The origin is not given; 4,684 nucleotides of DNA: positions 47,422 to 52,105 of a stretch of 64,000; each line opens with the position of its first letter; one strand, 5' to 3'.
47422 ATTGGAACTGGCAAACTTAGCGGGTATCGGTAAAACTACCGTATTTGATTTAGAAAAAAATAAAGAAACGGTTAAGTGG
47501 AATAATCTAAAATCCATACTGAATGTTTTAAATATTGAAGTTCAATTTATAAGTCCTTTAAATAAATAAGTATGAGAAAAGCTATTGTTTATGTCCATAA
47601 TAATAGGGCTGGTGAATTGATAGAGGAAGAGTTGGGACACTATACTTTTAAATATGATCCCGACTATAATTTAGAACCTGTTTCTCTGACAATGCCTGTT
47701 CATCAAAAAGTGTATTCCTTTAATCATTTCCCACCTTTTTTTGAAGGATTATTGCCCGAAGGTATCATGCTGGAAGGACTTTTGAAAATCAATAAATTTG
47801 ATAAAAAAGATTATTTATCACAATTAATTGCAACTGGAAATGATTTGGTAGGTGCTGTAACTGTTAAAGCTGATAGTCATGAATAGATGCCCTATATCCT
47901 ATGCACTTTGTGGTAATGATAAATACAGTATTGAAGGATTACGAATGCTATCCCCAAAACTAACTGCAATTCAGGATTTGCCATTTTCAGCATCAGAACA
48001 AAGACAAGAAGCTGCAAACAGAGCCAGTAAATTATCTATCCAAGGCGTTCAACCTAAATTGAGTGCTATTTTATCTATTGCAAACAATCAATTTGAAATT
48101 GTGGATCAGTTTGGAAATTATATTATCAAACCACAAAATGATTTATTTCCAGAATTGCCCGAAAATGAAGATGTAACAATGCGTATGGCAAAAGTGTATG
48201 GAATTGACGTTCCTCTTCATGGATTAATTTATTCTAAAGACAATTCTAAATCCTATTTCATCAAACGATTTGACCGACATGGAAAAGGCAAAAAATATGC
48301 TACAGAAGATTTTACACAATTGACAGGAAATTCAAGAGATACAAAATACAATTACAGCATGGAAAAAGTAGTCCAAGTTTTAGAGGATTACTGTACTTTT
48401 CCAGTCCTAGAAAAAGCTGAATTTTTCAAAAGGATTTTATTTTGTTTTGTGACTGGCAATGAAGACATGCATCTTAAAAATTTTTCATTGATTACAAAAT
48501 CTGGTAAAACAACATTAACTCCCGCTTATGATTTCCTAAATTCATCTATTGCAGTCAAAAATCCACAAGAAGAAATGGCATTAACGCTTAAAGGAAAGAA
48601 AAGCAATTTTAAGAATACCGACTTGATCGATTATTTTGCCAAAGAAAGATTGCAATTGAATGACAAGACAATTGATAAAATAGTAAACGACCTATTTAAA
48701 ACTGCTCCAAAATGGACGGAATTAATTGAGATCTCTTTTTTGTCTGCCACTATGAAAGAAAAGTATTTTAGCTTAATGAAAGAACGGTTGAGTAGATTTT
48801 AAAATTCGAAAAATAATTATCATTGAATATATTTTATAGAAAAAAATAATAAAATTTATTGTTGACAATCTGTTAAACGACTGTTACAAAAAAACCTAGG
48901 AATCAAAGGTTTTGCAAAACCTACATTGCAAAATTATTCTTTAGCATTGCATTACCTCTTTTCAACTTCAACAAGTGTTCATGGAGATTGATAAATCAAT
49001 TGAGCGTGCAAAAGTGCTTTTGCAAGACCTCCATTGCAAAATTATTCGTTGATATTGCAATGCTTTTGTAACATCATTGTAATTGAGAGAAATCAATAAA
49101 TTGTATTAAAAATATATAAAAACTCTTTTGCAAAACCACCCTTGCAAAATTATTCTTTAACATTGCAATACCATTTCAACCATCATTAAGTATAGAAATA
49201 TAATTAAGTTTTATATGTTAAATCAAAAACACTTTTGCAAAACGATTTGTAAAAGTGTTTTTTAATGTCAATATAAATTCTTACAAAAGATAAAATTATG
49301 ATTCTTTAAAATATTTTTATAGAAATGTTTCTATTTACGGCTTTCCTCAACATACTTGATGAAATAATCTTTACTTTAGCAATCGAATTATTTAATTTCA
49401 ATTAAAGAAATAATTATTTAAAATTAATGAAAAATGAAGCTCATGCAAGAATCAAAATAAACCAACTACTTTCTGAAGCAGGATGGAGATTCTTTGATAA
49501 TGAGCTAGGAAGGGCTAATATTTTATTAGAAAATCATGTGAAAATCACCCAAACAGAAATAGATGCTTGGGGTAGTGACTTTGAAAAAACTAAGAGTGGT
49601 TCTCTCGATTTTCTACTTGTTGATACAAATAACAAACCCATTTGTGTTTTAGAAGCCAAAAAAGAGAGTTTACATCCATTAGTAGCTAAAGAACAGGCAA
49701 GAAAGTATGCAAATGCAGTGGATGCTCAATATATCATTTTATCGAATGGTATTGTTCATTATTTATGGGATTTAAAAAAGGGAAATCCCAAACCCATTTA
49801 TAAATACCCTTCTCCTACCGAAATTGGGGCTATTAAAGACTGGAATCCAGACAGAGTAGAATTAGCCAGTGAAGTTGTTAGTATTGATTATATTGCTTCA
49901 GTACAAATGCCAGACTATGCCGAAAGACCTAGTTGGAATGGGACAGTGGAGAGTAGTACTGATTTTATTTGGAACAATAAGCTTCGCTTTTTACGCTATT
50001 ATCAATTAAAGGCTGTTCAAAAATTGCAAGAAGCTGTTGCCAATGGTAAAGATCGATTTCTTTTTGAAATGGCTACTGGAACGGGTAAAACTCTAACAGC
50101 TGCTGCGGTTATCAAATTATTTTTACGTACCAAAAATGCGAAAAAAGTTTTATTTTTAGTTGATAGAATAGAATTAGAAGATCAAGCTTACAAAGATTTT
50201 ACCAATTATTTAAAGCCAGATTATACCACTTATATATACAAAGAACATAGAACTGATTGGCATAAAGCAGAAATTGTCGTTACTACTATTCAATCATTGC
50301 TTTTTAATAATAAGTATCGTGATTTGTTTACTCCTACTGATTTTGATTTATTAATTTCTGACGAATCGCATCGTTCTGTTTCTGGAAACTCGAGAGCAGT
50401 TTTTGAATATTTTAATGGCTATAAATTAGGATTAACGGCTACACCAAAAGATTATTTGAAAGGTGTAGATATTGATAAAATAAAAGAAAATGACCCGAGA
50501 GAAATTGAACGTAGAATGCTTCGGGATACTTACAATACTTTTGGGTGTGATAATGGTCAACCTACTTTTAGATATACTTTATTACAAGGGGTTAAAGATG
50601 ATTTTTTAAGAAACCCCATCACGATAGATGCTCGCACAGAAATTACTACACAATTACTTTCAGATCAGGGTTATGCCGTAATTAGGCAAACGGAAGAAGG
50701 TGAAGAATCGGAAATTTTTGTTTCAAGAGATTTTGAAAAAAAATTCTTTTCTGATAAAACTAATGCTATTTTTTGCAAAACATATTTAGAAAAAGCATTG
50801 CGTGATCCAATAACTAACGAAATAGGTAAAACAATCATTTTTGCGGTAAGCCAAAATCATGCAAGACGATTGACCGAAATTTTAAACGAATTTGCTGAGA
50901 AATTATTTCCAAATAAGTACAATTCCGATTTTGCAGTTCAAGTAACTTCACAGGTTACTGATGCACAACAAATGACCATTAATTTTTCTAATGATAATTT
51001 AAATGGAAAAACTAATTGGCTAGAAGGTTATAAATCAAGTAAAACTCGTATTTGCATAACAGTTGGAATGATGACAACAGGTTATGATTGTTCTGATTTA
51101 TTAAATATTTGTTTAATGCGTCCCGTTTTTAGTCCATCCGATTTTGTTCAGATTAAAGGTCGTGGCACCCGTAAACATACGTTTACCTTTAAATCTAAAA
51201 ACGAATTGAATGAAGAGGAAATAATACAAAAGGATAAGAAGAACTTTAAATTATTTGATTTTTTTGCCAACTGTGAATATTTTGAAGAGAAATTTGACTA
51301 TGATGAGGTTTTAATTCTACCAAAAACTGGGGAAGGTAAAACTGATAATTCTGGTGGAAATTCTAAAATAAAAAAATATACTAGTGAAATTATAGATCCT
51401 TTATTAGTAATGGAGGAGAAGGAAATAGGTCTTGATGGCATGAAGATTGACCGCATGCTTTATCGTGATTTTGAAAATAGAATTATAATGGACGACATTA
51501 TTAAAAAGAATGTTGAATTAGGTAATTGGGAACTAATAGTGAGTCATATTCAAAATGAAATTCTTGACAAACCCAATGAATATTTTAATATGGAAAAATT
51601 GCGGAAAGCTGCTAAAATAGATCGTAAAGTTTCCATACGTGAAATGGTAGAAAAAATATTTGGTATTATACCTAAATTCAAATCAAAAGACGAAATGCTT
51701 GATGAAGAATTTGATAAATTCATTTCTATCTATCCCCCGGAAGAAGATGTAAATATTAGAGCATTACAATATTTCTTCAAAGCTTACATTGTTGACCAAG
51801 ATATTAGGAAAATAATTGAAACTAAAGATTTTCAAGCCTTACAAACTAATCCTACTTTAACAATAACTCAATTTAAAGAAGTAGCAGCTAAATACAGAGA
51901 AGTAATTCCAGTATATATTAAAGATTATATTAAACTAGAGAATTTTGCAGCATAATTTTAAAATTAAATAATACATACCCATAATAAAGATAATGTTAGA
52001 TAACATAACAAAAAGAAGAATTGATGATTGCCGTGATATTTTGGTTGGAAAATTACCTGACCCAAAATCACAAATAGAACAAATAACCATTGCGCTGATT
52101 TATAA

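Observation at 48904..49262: Non-coding array with exact 108-bp periodicity and phased TTGCAA sites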

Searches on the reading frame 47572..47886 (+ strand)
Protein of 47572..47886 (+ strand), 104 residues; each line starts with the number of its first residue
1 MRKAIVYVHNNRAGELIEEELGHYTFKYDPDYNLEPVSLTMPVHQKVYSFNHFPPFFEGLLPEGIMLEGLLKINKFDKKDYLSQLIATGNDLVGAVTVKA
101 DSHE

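Call 9: search_protein_families(library=pfam, proteins=[window:47572-47886:+], max_evalue=0.01)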
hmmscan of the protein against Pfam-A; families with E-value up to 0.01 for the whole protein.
window:47572-47886:+ (104 aa): 1 family
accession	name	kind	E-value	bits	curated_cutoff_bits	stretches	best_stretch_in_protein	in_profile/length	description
PF13657.11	Couple_hipA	-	3.4e-23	82.5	22.5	1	5-98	2-98/99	HipA N-terminal domain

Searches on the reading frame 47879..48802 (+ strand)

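Call 9: search_protein_families(library=pfam, proteins=[window:47879-48802:+], max_evalue=0.01)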
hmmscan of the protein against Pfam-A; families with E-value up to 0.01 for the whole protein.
window:47879-48802:+ (307 aa): 1 family
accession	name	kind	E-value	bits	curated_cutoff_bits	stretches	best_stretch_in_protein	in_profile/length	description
PF07804.18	HipA_C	-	4.9e-48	164.1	30.5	1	52-278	1-211/213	HipA-like C-terminal domain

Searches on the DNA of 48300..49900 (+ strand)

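Call 4: search_rna_families(source=window, start=48300, end=49900, threshold=evalue, max_evalue=10, show_alignments=5)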
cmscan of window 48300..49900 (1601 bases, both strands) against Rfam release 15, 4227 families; matches with E-value up to 10: 9.
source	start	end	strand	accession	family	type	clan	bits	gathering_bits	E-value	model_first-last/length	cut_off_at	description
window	49220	49266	-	RF03697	mir-722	Gene; miRNA;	-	25.7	81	0.031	1-67/67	no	mir-722 microRNA precursor family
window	49223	49264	+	RF04228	MIR6140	Gene; miRNA;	-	22.6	140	0.26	1-165/165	no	MIR6140 microRNA precursor family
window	49245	49290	+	RF03731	mir-7371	Gene; miRNA;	-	20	62.6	2.1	1-59/59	no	mir-7371 microRNA precursor family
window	48423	48453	-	RF01376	CRISPR-DR63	Gene; CRISPR;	CL00015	19.9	37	5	1-37/37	no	CRISPR RNA direct repeat element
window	49222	49268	+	RF03697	mir-722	Gene; miRNA;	-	19.5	81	1.5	1-67/67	no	mir-722 microRNA precursor family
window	49223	49264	-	RF04228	MIR6140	Gene; miRNA;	-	19.4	140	1.6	1-165/165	no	MIR6140 microRNA precursor family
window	49209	49262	+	RF01459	rliE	Gene; sRNA;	-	17.1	90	7.2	129-182/222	no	Listeria sRNA rliE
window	49741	49777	-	RF01367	CRISPR-DR54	Gene; CRISPR;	-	16.6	39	6.1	1-37/37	no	CRISPR RNA direct repeat element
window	48399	48502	+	RF01262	snR44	Gene; snRNA; snoRNA; HACA-box;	CL00035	14.4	33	7.3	1-211/211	no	Small nucleolar RNA snR44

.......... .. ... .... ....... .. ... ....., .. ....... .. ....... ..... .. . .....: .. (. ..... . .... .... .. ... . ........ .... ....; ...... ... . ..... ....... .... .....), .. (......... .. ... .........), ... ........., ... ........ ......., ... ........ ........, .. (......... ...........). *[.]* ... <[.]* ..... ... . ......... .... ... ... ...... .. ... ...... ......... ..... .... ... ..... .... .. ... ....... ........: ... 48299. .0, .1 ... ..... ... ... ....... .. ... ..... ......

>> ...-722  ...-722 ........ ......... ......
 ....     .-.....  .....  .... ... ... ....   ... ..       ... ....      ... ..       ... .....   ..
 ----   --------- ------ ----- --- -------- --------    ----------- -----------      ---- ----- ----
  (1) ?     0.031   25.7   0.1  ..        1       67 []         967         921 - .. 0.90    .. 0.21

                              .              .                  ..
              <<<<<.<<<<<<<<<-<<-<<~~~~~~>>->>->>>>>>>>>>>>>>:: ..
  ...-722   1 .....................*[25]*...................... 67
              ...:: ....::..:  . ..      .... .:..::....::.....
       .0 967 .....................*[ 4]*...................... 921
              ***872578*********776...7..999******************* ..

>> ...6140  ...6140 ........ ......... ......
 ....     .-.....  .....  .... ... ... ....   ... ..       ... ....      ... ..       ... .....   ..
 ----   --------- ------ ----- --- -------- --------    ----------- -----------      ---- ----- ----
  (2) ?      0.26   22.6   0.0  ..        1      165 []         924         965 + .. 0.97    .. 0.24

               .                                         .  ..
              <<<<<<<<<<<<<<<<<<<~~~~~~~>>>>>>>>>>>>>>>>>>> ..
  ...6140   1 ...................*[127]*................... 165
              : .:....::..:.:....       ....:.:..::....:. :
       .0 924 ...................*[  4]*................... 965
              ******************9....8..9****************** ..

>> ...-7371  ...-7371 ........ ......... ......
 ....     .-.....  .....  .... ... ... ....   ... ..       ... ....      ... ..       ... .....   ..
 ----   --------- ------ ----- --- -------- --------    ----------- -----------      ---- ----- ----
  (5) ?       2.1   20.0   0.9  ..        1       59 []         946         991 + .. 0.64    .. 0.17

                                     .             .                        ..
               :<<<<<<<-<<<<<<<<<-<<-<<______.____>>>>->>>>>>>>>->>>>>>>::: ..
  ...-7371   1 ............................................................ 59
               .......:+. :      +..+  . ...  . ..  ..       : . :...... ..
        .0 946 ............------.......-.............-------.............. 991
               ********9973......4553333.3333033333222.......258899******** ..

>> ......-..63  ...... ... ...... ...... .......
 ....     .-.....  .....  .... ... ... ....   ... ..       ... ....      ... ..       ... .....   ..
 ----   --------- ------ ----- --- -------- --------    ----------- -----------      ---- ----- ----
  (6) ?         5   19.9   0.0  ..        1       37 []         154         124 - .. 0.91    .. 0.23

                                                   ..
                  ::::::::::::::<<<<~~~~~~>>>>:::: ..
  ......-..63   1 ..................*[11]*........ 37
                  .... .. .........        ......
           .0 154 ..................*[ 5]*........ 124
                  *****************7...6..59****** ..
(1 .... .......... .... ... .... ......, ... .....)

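Call 92: build_rna_model(alignment_id=A3, structure=none)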
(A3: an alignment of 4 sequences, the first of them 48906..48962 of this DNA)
Model R1 built from alignment A3 (4 sequences, 63 columns); structure: none (sequence only).
model positions 57; base pairs 0; branch points 0; effective number of sequences 4; information 0.796 bits per position. No base pairs: searches with it score sequence only.

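Call 119: search_dna_similar(query=window:48880-49280:+, collection=plasmids, mode=distant, max_evalue=0.01, max_rows=10)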
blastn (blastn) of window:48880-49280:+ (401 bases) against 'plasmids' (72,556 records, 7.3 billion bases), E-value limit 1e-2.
No match.

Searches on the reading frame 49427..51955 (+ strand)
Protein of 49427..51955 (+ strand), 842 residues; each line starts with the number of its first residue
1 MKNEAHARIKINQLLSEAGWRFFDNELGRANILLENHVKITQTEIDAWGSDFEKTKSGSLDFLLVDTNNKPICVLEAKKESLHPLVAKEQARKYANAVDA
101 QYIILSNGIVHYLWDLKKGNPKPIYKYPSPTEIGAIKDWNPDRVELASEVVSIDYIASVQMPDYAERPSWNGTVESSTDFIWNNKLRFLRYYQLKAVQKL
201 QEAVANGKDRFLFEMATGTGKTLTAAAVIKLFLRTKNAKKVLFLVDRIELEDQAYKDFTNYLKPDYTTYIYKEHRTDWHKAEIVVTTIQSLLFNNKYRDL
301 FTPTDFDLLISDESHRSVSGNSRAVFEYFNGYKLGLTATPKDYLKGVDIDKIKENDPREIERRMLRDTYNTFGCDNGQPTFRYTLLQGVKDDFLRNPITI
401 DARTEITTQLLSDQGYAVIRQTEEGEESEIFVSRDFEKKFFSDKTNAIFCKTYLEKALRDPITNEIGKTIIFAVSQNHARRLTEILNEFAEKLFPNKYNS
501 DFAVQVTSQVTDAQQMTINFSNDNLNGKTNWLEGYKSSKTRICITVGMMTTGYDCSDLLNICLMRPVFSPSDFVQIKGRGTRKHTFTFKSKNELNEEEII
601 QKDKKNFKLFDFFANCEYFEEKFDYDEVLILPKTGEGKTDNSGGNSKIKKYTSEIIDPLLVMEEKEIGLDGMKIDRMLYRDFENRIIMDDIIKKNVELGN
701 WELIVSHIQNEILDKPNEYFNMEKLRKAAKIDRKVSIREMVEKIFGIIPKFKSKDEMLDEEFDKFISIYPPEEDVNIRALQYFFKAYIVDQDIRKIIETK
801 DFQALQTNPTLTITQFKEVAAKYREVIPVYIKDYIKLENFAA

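Call 9: search_protein_families(library=pfam, proteins=[window:49427-51955:+], max_evalue=0.01)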
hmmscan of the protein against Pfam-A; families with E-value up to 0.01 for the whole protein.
window:49427-51955:+ (842 aa): 7 families
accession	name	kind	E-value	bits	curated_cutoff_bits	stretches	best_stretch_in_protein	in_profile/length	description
PF04851.21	ResIII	-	1.6e-39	135.9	22.5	1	189-341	4-163/164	Type III restriction enzyme, res subunit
PF18766.7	SWI2_SNF2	-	2.8e-16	60.3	26.7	1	192-342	1-157/221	SWI2/SNF2 ATPase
PF00270.35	DEAD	-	2.6e-12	47.3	26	1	193-341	4-161/167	DEAD/DEAH box helicase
PF13588.12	HSDR_N_2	-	2.3e-07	31.3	25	1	55-120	34-100/110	Type I restriction enzyme R protein N terminus (HSDR_N)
PF04313.20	HSDR_N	-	1.1e-05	25.9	25.1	1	54-120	122-196/198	Type I restriction enzyme R protein N terminus (HSDR_N)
PF00176.29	SNF2-rel_dom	-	1.3e-05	24.9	24.9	1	192-340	1-163/290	SNF2-related domain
PF00271.37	Helicase_C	-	0.00077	20.1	23.5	0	463-583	12-109/110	Helicase conserved C-terminal domain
